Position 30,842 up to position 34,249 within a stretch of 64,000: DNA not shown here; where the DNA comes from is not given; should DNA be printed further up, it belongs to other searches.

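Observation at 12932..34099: Three paralogous 1040-1100 aa sigma54 activators with an unrecognised ~550-aa N-terminal sensor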

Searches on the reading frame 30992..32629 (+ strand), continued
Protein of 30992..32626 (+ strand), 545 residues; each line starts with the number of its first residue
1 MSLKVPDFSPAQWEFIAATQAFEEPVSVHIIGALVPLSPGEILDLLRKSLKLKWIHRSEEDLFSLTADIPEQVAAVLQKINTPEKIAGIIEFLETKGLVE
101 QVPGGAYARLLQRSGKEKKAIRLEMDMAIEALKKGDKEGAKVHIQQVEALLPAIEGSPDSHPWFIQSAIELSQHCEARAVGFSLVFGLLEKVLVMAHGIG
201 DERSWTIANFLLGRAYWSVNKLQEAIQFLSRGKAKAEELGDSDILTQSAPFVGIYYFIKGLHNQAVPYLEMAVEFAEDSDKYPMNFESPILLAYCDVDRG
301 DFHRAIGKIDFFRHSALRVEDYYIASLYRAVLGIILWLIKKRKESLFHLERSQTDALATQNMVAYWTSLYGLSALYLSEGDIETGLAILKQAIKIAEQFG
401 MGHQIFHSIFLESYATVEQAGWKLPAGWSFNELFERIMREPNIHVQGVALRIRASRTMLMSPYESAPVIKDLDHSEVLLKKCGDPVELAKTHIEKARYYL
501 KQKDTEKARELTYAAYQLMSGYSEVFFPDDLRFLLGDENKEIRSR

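Call 59: search_protein_families(library=pfam, proteins=[P0016, P0021], max_evalue=0.01)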
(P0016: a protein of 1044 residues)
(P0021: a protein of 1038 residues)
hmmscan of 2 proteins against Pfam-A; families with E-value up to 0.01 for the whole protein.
P0016 (1044 aa): 15 families
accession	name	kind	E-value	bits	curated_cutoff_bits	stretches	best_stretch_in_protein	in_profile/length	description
PF00158.32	Sigma54_activat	-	2.8e-65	219.6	20.2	1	735-899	3-167/168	Sigma-54 interaction domain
PF25601.1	AAA_lid_14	-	7.5e-20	71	27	1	905-971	1-67/87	AAA+ ATPase lid domain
PF14532.12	Sigma54_activ_2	-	4e-17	63.2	25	1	748-904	15-138/138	Sigma-54 interaction domain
PF07728.20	AAA_5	-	8e-10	39.3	22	1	757-876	2-124/139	AAA domain (dynein-related subfamily)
PF01078.27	Mg_chelatase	-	6.4e-09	36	20.3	1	812-875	93-158/207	Magnesium chelatase, subunit ChlI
PF13424.12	TPR_12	-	8.9e-07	29.4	30.1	1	295-357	8-72/77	Tetratricopeptide repeat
PF01590.32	GAF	-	3.9e-06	27.9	22.4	1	569-697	1-130/133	GAF domain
PF13191.12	AAA_16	-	1e-05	26.5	32.6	0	740-781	9-51/167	AAA ATPase domain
PF07724.20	AAA_2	-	1.5e-05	25.5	27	1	755-881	4-131/166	AAA domain (Cdc48 subfamily)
PF12802.13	MarR_2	-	5.5e-05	23.7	27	1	10-64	2-56/61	MarR family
PF13492.12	GAF_3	-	0.00014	22.7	27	1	570-697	2-124/129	GAF domain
PF07726.17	AAA_3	-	0.00019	21.8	27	1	757-879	2-115/131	ATPase family associated with various cellular activities (AAA)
PF13185.12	GAF_2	-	0.00036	21.2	28.6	1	569-696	3-131/136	GAF domain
PF02954.25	HTH_8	-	0.00037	20.6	22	1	990-1033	1-41/42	Bacterial regulatory protein, Fis family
PF00004.35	AAA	-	0.0073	17.2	21.2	0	757-890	1-127/131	ATPase family associated with various cellular activities (AAA)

P0021 (1038 aa): 13 families
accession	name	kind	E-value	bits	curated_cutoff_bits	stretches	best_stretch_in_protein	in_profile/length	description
PF00158.32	Sigma54_activat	-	4.2e-67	225.5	20.2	1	734-900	1-167/168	Sigma-54 interaction domain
PF25601.1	AAA_lid_14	-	1e-19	70.6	27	1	906-972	1-67/87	AAA+ ATPase lid domain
PF14532.12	Sigma54_activ_2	-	3.6e-19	69.8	25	1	735-905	1-138/138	Sigma-54 interaction domain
PF13424.12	TPR_12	-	1.5e-08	35.1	30.1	0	208-273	5-72/77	Tetratricopeptide repeat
PF02954.25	HTH_8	-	1.7e-07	31.3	22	1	992-1035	2-42/42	Bacterial regulatory protein, Fis family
PF01078.27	Mg_chelatase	-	5.5e-07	29.6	20.3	1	813-875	93-157/207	Magnesium chelatase, subunit ChlI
PF07728.20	AAA_5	-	5.7e-06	26.8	22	1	758-876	2-123/139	AAA domain (dynein-related subfamily)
PF00515.34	TPR_1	-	3e-05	24.1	27.8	0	253-272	8-27/34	Tetratricopeptide repeat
PF13185.12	GAF_2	-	0.0007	20.2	28.6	1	567-699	2-132/136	GAF domain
PF07724.20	AAA_2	-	0.00094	19.7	27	1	757-854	5-103/166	AAA domain (Cdc48 subfamily)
PF01590.32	GAF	-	0.0028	18.6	22.4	1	568-699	1-130/133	GAF domain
PF13374.12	TPR_10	-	0.0031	17.9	27.5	0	253-273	9-29/42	Tetratricopeptide repeat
PF07719.23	TPR_2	-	0.0044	17.5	27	0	253-272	8-27/34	Tetratricopeptide repeat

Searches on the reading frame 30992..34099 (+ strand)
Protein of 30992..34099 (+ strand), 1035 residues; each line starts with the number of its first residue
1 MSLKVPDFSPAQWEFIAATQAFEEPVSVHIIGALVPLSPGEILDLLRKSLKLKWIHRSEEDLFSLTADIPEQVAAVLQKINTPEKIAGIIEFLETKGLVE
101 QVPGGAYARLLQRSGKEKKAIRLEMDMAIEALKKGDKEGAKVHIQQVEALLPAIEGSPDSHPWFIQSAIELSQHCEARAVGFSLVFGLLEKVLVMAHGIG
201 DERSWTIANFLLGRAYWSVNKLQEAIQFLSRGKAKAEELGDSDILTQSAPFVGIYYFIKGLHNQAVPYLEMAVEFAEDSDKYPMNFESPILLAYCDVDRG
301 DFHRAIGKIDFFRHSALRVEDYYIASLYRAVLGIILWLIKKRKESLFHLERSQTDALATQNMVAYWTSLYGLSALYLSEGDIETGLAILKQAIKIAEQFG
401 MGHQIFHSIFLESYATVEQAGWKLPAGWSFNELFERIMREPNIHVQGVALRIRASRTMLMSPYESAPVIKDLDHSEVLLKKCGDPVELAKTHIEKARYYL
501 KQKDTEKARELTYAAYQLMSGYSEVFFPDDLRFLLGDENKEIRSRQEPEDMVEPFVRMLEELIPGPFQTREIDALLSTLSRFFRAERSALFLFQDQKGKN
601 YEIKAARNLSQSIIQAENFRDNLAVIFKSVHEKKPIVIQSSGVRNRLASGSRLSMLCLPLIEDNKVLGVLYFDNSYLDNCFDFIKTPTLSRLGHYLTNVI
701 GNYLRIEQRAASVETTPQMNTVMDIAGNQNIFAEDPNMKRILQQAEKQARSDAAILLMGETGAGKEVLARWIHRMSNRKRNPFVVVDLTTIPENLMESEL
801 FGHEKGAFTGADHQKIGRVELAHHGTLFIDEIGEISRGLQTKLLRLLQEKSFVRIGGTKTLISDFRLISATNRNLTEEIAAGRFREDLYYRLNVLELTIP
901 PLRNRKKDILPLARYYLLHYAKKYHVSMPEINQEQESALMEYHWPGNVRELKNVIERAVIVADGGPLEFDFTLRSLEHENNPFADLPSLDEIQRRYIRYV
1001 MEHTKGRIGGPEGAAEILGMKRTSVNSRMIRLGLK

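Call 6: search_protein_families(library=pfam, proteins=[window:30992-34096:+], max_evalue=1)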
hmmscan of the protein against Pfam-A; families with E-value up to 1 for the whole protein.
window:30992-34096:+ (1035 aa): 27 families (the best 25 are shown)
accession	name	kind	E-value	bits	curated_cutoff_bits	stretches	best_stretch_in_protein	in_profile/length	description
PF00158.32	Sigma54_activat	-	8.4e-66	221.2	20.2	1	732-897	2-167/168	Sigma-54 interaction domain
PF25601.1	AAA_lid_14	-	8.5e-21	74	27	1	903-970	1-68/87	AAA+ ATPase lid domain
PF14532.12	Sigma54_activ_2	-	1e-20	74.9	25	1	735-902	4-138/138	Sigma-54 interaction domain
PF13424.12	TPR_12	-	3.4e-08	34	30.1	1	211-277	8-76/77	Tetratricopeptide repeat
PF07724.20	AAA_2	-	4.7e-08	33.7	27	1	753-876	4-128/166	AAA domain (Cdc48 subfamily)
PF01590.32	GAF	-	5.6e-08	33.8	22.4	1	573-674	7-109/133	GAF domain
PF13181.12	TPR_8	-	1e-06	28.8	25.7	1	368-398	3-33/34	Tetratricopeptide repeat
PF01078.27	Mg_chelatase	-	1.9e-06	27.9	20.3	1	810-873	93-158/207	Magnesium chelatase, subunit ChlI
PF07728.20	AAA_5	-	3.5e-05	24.3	22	1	755-874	2-124/139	AAA domain (dynein-related subfamily)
PF13185.12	GAF_2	-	4.8e-05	24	28.6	1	573-674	9-109/136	GAF domain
PF17874.7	TPR_MalT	-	0.0001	22.1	45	1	317-417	31-131/336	MalT-like TPR region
PF07719.23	TPR_2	-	0.00021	21.6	27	0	489-511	1-23/34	Tetratricopeptide repeat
PF10938.13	YfdX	-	0.00037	21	26.6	0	491-519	3-31/149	YfdX protein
PF00515.34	TPR_1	-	0.00047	20.3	27.8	0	210-231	5-26/34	Tetratricopeptide repeat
PF00004.35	AAA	-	0.004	18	21.2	1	755-889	1-128/131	ATPase family associated with various cellular activities (AAA)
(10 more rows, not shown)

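Call 7: search_protein_families(library=ncbifam, proteins=[window:30992-34096:+], max_evalue=1)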
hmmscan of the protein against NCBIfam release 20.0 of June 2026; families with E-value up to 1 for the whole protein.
window:30992-34096:+ (1035 aa): 39 families (the best 25 are shown)
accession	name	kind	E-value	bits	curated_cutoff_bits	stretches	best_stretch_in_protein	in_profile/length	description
TIGR01817.1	nifA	equivalog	3.8e-100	336.2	528.85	1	572-967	24-433/534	nif-specific transcriptional activator NifA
TIGR02915.1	PEP_resp_reg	equivalog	5e-94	315.7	502.6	1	719-1035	125-445/445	PEP-CTERM-box response regulator transcription factor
NF003451.0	PRK05022.1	equivalog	9.9e-92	308.3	476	1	656-966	116-427/512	nitric oxide reductase transcriptional regulator NorR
NF038308.1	RNA_repair_RtcR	equivalog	9.5e-91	305.2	650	1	726-969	177-429/530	RNA repair transcriptional activator RtcR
NF041552.1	TF_PrdR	equivalog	7.8e-90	301.8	795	1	729-1029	267-573/577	sigma-54 dependent transcriptional regulator PrdR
NF011958.0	PRK15429.1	equivalog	2.1e-89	301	830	1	653-1034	297-686/692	formate hydrogenlyase transcriptional activator FlhA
NF050807.1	TransRegFlbDCaul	equivalog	4.3e-87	292.8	750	1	728-969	117-358/454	sigma-54-dependent transcriptional regulator FlbD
NF008469.0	PRK11361.1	equivalog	8.5e-86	288.5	714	1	728-964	142-378/461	acetoacetate metabolism transcriptional regulator AtoC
NF049963.1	RespRegFlgRCampy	domain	2.7e-84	283.5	750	1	726-1029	131-424/429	fla regulon two-component system response regulator FlgR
TIGR01818.1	ntrC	equivalog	1.6e-83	281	558.6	1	705-964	108-369/463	nitrogen regulation protein NR(I)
TIGR02329.1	propionate_PrpR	equivalog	1.3e-80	271.6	499.2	1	708-961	191-449/526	propionate catabolism operon regulatory protein PrpR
NF008085.0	PRK10820.1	equivalog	4.7e-79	266.4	576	1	710-1028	185-506/520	transcriptional regulator TyrR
NF011953.0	PRK15424.1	equivalog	3.5e-76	256.9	703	1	717-1029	207-531/538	propionate catabolism operon regulatory protein PrpR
TIGR02974.1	phageshock_pspF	equivalog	1.1e-73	248.4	443.55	1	734-961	4-232/336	phage shock protein operon transcriptional activator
NF041946.1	LuxO_transreg_Vib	equivalog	2.1e-73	247.7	800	1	723-973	127-377/463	quorum-sensing sigma-54 dependent transcriptional regulator LuxO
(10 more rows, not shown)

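Call 41: find_encoding_contigs(protein=window:30992-34099:+, flank=3000, max_places=4)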
Protein window:30992-34099:+ (1035 aa): 5 contigs read that carry it; 2 places shown.
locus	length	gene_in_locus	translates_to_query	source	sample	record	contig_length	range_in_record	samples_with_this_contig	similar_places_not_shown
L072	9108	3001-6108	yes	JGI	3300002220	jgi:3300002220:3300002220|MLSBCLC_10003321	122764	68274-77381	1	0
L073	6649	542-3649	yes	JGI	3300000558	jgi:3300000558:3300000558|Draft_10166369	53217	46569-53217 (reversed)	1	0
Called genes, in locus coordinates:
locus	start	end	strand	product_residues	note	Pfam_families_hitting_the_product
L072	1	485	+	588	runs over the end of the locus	PF01558:POR, PF01855:POR_N, PF02780:Transketolase_C (weak), PF17147:PFOR_II (weak)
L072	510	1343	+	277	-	PF02775:TPP_enzyme_C, PF12367:PFO_beta_C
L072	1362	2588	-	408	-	PF07044:DUF1329, PF17131:TP_0789-like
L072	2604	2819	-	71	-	-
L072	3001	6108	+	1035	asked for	PF13181:TPR_8 (faint), PF13424:TPR_12 (faint), PF01590:GAF, PF00158:Sigma54_activat, PF01078:Mg_chelatase (faint), PF14532:Sigma54_activ_2, PF07724:AAA_2, PF25601:AAA_lid_14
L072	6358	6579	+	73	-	-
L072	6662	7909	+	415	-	PF00682:HMGL-like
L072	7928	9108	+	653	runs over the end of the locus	PF02776:TPP_enzyme_N, PF00205:TPP_enzyme_M, PF02775:TPP_enzyme_C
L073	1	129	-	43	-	?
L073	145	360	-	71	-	-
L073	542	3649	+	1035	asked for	PF13181:TPR_8 (faint), PF13424:TPR_12 (faint), PF01590:GAF, PF00158:Sigma54_activat, PF01078:Mg_chelatase (faint), PF14532:Sigma54_activ_2, PF07724:AAA_2, PF25601:AAA_lid_14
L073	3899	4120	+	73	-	-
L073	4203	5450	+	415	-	PF00682:HMGL-like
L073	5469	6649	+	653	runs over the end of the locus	PF02776:TPP_enzyme_N, PF00205:TPP_enzyme_M, PF02775:TPP_enzyme_C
